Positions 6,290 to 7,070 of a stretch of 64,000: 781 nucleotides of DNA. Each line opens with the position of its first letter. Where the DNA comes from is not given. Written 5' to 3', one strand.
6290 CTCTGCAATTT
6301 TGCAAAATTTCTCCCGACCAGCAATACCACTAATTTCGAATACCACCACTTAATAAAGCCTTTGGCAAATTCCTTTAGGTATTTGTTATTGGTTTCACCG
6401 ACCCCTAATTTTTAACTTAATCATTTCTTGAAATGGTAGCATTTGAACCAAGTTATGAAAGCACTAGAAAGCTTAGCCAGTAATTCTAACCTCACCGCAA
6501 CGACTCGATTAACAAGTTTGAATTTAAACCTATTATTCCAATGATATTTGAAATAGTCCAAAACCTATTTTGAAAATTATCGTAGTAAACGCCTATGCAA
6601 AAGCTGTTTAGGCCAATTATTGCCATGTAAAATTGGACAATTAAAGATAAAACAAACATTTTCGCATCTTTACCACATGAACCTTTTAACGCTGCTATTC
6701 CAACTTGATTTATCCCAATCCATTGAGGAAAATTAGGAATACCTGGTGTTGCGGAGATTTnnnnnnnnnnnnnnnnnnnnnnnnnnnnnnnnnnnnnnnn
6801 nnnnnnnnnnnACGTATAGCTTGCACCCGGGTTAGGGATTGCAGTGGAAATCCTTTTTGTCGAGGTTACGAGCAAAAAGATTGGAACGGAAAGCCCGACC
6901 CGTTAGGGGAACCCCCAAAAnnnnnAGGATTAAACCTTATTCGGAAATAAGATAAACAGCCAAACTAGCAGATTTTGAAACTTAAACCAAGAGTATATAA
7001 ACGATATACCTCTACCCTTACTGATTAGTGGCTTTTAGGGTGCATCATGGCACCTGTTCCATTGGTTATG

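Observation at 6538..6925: R2 inverted pair 39 kb apart and a co-located direct S repeat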

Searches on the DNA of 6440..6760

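Call 69: search_rna_families(source=window, start=6440, end=6760, threshold=evalue, max_evalue=10)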
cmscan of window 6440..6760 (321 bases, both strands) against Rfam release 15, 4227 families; matches with E-value up to 10: 1.
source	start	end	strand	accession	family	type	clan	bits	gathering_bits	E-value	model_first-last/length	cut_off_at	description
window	6512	6620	+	RF01821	RsaH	Gene; sRNA;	-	17.3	50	2.1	1-123/123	no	RNA Staph. aureus H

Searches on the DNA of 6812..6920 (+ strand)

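Call 30: build_rna_model(alignment_id=A2)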
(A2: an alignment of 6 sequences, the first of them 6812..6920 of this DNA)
Model R1 built from alignment A2 (6 sequences, 129 columns); structure: RNAalifold consensus.
model positions 116; base pairs 16; branch points 0; effective number of sequences 2.61; information 0.59 bits per position. Calibrated on 0.2 Mb of random sequence (short: E-values are rough).
structure used (alignment columns):
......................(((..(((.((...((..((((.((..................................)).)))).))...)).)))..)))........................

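Call 31: search_with_rna_model(model_id=R1, source=window, filters=off, max_evalue=10)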
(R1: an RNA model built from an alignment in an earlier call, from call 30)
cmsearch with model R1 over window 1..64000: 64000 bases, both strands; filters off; matches with E-value up to 10: 26.
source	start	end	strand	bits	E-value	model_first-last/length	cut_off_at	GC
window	46239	46355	+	122.2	1.4e-33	1-116/116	no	0.62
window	33766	33881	+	118.3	1.9e-32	1-116/116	no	0.63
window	49963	50080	-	94.3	1.7e-25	1-116/116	no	0.62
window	6810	6920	+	90.6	1.9e-24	1-116/116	no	0.51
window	54599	54701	+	88.3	8.9e-24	1-116/116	no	0.58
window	45955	46064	-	85.5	5.7e-23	1-116/116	no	0.54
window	19076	19179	-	38.9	1.8e-09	1-116/116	no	0.58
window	24054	24136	-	12.9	0.061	26-98/116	no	0.45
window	58612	58653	+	8.9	0.87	1-116/116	no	0.5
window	63314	63419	+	8.8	0.95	1-116/116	no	0.35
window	46959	47002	+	7.1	2.9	1-116/116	no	0.52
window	47908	47953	+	7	3.1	1-116/116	no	0.41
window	43851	43925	+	6.8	3.4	1-116/116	no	0.39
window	25691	25721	-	6.7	3.8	1-116/116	no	0.35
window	37010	37052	+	6.6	4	1-116/116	no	0.42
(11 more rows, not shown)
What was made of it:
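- The covariance model finds 7 copies at E<=2e-9 in the window (call 31). The arms are ordinary members of a seven-copy dispersed family (call 31).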

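Call 37: search_with_rna_model(model_id=R1, sources=[L002, L003, L004, L005, L006, L007, L008, L009, L010, L011, L012, L013, L014, L017, L019, L020, L022, L023, L025, L027, L028, L029, L030, L031, L032, L033, L034, L036, L037, L043, L045, L046, L047, L048, L049, L051, L052, L053, L054, L055, L057], max_evalue=0.01, make_alignment=true)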
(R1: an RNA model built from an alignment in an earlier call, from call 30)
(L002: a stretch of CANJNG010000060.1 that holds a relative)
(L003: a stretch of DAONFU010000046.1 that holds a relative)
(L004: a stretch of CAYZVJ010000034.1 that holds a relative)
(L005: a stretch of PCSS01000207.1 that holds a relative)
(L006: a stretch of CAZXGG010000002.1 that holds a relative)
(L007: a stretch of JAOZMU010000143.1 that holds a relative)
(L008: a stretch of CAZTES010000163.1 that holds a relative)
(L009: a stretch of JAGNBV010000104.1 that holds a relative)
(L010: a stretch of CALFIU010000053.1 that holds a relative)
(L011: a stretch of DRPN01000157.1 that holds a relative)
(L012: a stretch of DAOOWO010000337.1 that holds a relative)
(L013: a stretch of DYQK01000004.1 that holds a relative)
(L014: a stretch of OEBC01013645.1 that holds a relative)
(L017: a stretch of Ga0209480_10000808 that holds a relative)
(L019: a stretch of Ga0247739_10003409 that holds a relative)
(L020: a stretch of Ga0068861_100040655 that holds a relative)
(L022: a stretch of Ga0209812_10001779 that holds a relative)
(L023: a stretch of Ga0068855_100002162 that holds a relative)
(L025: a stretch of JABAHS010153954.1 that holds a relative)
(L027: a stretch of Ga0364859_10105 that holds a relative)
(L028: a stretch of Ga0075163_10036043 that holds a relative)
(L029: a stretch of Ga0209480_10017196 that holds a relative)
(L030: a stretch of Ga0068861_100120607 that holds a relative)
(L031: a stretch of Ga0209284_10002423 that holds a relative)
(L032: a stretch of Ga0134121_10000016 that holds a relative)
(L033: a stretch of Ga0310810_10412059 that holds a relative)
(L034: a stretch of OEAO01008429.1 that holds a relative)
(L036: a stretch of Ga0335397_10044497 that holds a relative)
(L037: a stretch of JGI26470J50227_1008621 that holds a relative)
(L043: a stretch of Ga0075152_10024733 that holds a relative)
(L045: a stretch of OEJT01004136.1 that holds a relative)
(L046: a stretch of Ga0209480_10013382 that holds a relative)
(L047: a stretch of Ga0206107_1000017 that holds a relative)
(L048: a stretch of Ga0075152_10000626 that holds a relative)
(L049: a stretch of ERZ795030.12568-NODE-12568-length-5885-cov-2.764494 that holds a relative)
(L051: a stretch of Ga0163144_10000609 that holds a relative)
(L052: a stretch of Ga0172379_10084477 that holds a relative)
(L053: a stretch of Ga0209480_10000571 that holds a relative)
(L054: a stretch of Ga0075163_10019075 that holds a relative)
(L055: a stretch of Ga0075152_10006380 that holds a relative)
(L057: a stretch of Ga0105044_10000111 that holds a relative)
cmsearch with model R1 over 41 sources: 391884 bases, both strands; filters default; matches with E-value up to 0.01: 27.
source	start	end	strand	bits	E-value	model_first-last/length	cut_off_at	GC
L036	4139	4238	-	48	2.5e-11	1-116/116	no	0.52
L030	1045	1164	-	44.9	2e-10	1-116/116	no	0.5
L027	9270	9374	-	41.1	2.5e-09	1-116/116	no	0.61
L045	171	336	-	39.4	8.1e-09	1-116/116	no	0.5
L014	523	688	-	34.6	2e-07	1-116/116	no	0.49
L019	2842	2976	+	33.5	4e-07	1-116/116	no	0.56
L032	4674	4801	+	31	2.2e-06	1-116/116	no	0.53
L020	2498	2690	-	29.9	4.4e-06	1-116/116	no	0.55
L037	1651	1713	+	28.5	1.1e-05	24-99/116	no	0.63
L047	8427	8489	-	27.5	2.3e-05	26-98/116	no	0.52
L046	4208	4302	-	26.5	4.2e-05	1-116/116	no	0.62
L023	3337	3459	+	25.8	6.9e-05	1-116/116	no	0.59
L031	498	621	-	24.4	0.00018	1-116/116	no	0.48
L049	5125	5217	+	24.4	0.00018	1-116/116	no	0.61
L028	2898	3014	-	23.7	0.00028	1-116/116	no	0.56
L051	3110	3225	-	22.4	0.00066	1-116/116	no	0.5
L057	6107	6222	+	22.4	0.00066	1-116/116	no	0.5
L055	552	618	-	22.3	0.00069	25-99/116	no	0.55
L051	6634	6734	+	22.3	0.00072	1-116/116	no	0.57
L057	2598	2698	-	22.3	0.00072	1-116/116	no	0.57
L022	11272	11338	+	22.2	0.00073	25-99/116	no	0.58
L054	6000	6066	+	22.2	0.00073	25-99/116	no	0.58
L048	11460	11525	+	22.1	0.00083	25-99/116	no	0.58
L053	5237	5303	+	21.4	0.0013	25-99/116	no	0.57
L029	504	570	+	20.6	0.0022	25-99/116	no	0.58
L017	3769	3835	-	20.1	0.0031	25-99/116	no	0.57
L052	2293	2357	+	19.3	0.0053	24-99/116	no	0.68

Alignment A3: 27 matches aligned to the model, 249 columns, each read 5' to 3' on its own strand. Consensus structure (alignment columns), stored with it:
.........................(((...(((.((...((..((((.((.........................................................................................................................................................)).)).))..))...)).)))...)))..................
